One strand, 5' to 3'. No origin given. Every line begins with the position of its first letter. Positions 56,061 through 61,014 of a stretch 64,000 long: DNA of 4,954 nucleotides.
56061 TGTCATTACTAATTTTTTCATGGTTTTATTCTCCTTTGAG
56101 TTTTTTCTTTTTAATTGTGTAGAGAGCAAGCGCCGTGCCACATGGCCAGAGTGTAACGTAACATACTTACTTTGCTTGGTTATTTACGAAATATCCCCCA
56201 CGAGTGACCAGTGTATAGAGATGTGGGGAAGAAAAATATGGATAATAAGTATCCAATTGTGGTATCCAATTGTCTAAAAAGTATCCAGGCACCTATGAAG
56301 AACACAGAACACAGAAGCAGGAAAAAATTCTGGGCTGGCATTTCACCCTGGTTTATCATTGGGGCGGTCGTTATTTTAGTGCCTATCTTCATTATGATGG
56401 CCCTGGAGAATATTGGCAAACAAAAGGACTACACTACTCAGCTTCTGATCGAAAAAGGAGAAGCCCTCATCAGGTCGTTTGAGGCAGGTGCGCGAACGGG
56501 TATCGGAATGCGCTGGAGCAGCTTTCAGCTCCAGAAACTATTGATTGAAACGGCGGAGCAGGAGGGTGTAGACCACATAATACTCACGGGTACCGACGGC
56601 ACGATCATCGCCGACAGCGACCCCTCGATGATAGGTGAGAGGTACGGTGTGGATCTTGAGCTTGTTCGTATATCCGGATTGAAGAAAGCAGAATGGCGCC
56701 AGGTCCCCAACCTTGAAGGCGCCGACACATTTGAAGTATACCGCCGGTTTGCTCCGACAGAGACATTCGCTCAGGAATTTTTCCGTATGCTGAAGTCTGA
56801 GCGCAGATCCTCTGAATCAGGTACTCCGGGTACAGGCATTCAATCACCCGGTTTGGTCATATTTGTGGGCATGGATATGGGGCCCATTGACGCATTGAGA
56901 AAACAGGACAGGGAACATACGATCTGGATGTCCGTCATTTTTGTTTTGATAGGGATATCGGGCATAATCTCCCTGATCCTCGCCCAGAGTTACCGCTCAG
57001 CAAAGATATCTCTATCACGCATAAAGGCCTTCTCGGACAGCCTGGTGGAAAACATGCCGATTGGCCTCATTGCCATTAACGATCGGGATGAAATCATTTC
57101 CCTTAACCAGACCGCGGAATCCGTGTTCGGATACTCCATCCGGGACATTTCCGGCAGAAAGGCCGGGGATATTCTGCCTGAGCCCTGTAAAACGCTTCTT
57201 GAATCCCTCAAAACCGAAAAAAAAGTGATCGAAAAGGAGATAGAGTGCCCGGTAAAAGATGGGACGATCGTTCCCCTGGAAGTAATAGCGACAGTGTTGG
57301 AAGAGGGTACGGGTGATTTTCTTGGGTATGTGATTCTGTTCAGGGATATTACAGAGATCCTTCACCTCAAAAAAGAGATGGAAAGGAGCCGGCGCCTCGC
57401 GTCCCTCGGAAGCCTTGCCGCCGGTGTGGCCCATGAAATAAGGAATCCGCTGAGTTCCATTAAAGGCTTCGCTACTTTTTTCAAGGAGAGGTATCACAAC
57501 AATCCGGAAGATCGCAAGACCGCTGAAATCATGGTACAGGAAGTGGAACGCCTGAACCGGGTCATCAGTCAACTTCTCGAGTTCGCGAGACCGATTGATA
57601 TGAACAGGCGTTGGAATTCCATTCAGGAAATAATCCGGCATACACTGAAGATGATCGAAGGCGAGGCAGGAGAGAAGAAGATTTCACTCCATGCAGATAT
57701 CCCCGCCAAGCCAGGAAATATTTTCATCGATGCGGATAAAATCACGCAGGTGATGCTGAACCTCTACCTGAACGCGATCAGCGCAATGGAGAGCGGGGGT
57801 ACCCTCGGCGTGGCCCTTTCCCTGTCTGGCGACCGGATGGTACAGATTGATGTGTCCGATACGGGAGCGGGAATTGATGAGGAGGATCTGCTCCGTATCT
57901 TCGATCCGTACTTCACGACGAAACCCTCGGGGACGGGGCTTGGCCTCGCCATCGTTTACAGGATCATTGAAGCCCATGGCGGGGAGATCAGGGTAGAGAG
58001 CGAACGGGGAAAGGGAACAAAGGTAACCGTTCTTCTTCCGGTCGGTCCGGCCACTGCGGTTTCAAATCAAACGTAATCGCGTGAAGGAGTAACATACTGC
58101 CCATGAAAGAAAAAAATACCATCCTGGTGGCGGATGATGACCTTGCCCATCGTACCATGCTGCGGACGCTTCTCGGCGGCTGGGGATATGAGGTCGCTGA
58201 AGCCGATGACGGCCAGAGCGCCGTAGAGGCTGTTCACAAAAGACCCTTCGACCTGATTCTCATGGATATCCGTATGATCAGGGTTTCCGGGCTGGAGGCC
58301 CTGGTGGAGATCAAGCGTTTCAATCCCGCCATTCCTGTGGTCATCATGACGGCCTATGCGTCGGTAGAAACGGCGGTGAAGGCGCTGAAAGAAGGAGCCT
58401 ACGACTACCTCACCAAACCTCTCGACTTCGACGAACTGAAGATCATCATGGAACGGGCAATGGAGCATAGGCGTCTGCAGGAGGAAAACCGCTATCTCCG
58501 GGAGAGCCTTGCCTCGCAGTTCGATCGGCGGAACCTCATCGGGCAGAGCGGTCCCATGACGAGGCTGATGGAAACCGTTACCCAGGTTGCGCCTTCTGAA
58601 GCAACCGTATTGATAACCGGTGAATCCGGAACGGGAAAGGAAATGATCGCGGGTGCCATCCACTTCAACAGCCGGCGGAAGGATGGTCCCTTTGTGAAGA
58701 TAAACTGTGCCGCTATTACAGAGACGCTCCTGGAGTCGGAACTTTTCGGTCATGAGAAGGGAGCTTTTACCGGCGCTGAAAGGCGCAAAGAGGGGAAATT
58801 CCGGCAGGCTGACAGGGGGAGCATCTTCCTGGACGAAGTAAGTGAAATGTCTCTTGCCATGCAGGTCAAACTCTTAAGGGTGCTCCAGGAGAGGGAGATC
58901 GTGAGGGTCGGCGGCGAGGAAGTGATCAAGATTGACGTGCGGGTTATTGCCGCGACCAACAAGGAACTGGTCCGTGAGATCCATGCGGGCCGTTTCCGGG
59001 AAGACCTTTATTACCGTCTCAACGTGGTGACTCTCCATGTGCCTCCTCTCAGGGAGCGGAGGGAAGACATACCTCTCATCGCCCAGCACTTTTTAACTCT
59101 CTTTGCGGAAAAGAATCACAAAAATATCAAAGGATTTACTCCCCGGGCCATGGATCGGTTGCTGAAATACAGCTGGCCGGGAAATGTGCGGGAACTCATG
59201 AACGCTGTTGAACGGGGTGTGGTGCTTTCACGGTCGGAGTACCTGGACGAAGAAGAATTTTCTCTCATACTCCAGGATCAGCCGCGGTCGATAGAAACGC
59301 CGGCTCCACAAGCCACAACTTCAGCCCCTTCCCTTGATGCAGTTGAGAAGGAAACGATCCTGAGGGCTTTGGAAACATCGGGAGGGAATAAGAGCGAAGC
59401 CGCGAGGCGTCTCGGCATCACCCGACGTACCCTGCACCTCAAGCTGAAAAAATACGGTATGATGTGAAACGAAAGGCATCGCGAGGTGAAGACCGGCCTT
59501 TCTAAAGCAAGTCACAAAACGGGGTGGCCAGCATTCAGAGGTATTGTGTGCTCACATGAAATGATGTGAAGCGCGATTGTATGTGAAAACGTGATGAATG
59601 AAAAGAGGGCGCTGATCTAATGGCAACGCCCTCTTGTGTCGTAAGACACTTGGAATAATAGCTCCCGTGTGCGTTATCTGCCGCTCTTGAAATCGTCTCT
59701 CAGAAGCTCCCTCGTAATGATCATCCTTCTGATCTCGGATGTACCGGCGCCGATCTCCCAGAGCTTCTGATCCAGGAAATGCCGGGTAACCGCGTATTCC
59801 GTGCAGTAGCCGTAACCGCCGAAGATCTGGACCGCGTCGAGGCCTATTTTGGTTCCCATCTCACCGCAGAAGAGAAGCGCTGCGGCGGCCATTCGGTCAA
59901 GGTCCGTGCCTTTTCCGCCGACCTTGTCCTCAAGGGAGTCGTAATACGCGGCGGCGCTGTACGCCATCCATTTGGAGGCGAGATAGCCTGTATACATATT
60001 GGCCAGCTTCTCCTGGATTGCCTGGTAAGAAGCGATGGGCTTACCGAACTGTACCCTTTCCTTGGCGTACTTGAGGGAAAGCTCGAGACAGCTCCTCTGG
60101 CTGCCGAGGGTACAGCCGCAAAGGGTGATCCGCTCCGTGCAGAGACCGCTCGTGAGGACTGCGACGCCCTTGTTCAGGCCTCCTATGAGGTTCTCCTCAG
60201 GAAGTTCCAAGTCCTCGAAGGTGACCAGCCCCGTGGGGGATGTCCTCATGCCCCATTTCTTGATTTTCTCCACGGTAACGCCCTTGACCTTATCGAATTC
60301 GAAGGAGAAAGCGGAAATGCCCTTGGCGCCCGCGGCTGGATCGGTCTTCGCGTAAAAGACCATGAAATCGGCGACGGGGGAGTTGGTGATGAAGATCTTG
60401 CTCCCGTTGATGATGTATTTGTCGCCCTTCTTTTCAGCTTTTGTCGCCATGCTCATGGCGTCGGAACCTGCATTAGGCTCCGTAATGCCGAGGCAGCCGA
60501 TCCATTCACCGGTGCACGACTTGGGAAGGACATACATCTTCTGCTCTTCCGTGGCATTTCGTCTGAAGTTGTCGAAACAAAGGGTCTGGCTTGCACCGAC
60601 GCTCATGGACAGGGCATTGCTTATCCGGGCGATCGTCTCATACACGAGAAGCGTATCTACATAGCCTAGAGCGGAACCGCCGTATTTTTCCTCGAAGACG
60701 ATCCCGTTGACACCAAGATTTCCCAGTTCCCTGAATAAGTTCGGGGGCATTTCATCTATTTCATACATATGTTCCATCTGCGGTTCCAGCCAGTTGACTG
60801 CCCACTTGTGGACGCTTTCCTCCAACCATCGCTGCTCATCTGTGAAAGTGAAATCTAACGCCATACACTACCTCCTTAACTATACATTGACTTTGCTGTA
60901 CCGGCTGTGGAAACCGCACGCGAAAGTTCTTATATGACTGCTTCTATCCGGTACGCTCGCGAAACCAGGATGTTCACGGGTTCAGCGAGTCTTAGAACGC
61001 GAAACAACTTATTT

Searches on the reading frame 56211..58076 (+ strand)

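Call 43: search_protein_families(library=ncbifam, proteins=[window:56211-58076:+], max_evalue=0.00001)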
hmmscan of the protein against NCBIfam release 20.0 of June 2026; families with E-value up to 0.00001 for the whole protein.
window:56211-58076:+ (621 aa): 83 families (the best 25 are shown)
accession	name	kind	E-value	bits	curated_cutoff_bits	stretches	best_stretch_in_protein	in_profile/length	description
NF007688.0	PRK10364.1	equivalog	1e-127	426.7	479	2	385-612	226-452/460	two-component system sensor histidine kinase ZraS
NF008468.0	PRK11360.1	equivalog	4.3e-103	345.8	646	1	267-614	262-611/616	two-component system sensor histidine kinase AtoS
NF046044.1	PnpS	equivalog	4.6e-58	197.1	400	1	257-610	39-390/390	two-component system histidine kinase PnpS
NF053867.1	SprKinKinDBac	equivalog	2.1e-51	174.9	775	1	387-611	274-497/500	sporulation kinase KinD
NF010411.0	PRK13837.1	equivalog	2.5e-51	174.6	647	1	367-620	418-684/828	two-component system VirA-like sensor kinase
NF052574.1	HisKinEspCMyxo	equivalog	1.5e-50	172.2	1200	1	241-618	253-644/785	serine histidine kinase EspC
NF033092.0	HK_WalK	equivalog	1.5e-47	162.5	725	1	276-611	261-594/594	cell wall metabolism sensor histidine kinase WalK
TIGR02966.1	phoR_proteo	equivalog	7.4e-44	150.1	334.2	1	277-607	10-331/333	phosphate regulon sensor histidine kinase PhoR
NF041777.1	sens_FixL_Rhizob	equivalog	9.9e-40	136.6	850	1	276-613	126-483/485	sensor protein FixL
NF047874.1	MASE3_PAS_HK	subfamily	2.8e-38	132.1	560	1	262-611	254-625/655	MASE3 domain-containing sensor histidine kinase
NF052573.1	HisKinEspAMyxo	equivalog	4.8e-38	130.7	1400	1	284-611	265-611/755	serine histidine kinase EspA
NF038348.1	T2SS_HK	subfamily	2.1e-35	122.2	450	1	444-611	407-573/574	histidine kinase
NF046020.1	HisKinCckABruc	equivalog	1.6e-34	119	1000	1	376-610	457-706/868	cell cycle histidine kinase CckA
NF033093.1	HK_VicK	exception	2.5e-34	118.7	680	1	262-612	83-436/448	cell wall metabolism sensor histidine kinase VicK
NF045911.1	TCSHisKinNblS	equivalog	6.2e-34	117.3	1000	1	268-605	261-614/621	two-component system sensor histidine kinase NblS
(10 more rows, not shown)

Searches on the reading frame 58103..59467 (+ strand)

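Call 43: search_protein_families(library=ncbifam, proteins=[window:58103-59467:+], max_evalue=0.00001)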
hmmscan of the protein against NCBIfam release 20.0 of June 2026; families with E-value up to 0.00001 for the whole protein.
window:58103-59467:+ (454 aa): 113 families (the best 25 are shown)
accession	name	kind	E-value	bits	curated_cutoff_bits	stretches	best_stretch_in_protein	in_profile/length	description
NF007689.0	PRK10365.1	equivalog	4.2e-175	582.7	760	1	2-449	3-440/441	sigma-54-dependent response regulator transcription factor ZraR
NF008469.0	PRK11361.1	equivalog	2.9e-162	540.6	714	1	1-453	1-456/461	acetoacetate metabolism transcriptional regulator AtoC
TIGR01818.1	ntrC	equivalog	5.7e-133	444.1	558.6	1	7-402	1-393/463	nitrogen regulation protein NR(I)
TIGR02915.1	PEP_resp_reg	equivalog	5.7e-132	440.7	502.6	1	7-453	1-444/445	PEP-CTERM-box response regulator transcription factor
TIGR01817.1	nifA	equivalog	2.1e-117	393.1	528.85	1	117-452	172-528/534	nif-specific transcriptional activator NifA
NF051870.1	NAssimRespRegNtrX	equivalog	2.7e-117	392.4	600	1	6-453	3-452/452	nitrogen assimilation response regulator NtrX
NF041946.1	LuxO_transreg_Vib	equivalog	5.4e-117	391.4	800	1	14-451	6-460/463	quorum-sensing sigma-54 dependent transcriptional regulator LuxO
NF011695.0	PRK15115.1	equivalog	1.7e-113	379.7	763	1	3-445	5-430/445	two-component system response regulator GlrR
NF041552.1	TF_PrdR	equivalog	2.8e-112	375.9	795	1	126-452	248-577/577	sigma-54 dependent transcriptional regulator PrdR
NF008176.1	PRK10923.1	equivalog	3.6e-112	375.3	620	1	4-379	3-374/469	nitrogen regulation protein NR(I)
NF050807.1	TransRegFlbDCaul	equivalog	1.4e-109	367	750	1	28-451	24-438/454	sigma-54-dependent transcriptional regulator FlbD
NF038308.1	RNA_repair_RtcR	equivalog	3.6e-104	349.5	650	1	75-452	110-517/530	RNA repair transcriptional activator RtcR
NF003451.0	PRK05022.1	equivalog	5.2e-104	348.8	476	1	119-453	167-510/512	nitric oxide reductase transcriptional regulator NorR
NF049963.1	RespRegFlgRCampy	domain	2.1e-95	320.1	750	1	7-452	3-428/429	fla regulon two-component system response regulator FlgR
TIGR02329.1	propionate_PrpR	equivalog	2.3e-93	313.6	499.2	1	127-449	196-525/526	propionate catabolism operon regulatory protein PrpR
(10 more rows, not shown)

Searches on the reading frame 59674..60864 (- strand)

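Call 43: search_protein_families(library=ncbifam, proteins=[window:59674-60864:-], max_evalue=0.00001)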
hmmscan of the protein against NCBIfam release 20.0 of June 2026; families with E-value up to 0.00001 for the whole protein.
window:59674-60864:- (396 aa): 21 families
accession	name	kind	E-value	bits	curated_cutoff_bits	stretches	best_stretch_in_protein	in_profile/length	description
NF042972.1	AcrlCoAredClosAcrC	equivalog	2.4e-84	283.2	640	1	3-388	1-377/378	acryloyl-CoA reductase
NF045552.1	GlutCoADH_Des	equivalog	2.5e-84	283.7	470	1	3-386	1-378/387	glutaryl-CoA dehydrogenase Acd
NF053553.1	prodigi_MBC_PigA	equivalog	3.1e-73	247.1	500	1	3-387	1-379/381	prodigiosin MBC biosynthesis dehydrogenase PigA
NF058590.1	AcCoDHFadEBacil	equivalog_domain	1e-71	242.2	600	1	7-393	21-416/586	acyl-CoA dehydrogenase FadE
NF045652.1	ProlPCPDhRedW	equivalog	7.2e-65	219.2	650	1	14-387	7-373/376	L-prolyl-[peptidyl-carrier protein] dehydrogenase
NF043006.1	CyhCrbnylCoADH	equivalog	7.7e-64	216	650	1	7-389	4-377/380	cyclohexane-1-carbonyl-CoA dehydrogenase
NF008997.0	PRK12341.1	equivalog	7.1e-62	209.6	537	1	3-390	1-379/382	acyl-CoA dehydrogenase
NF042439.1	SulpropCoADesulf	equivalog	2.4e-60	204.3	600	1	25-389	11-372/379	3-sulfinopropanoyl-CoA desulfinase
NF002885.1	PRK03354.1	equivalog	1e-50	172.9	540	1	3-389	1-375/378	crotonobetainyl-CoA dehydrogenase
NF052270.1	Staph_DH_FadE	equivalog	2.5e-43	148.3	600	1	23-387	37-393/400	acyl-CoA dehydrogenase FadE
TIGR03207.1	cyc_hxne_CoA_dh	equivalog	9.4e-40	136.5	575.35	1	9-386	3-370/372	cyclohexanecarboxyl-CoA dehydrogenase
TIGR03204.1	pimC_large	equivalog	1e-29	103.6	623.85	1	42-290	44-287/395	pimeloyl-CoA dehydrogenase large subunit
TIGR03203.1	pimD_small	equivalog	6.6e-29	101.2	652.7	1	4-373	1-362/378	pimeloyl-CoA dehydrogenase small subunit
NF007000.1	PRK09463.1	subfamily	4.5e-25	88.1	600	1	9-354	46-399/726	acyl-CoA dehydrogenase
NF037942.1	ac_ACP_DH_MbtN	equivalog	1.9e-22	79.6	700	1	35-384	26-362/376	mycobactin biosynthesis acyl-ACP dehydrogenase MbtN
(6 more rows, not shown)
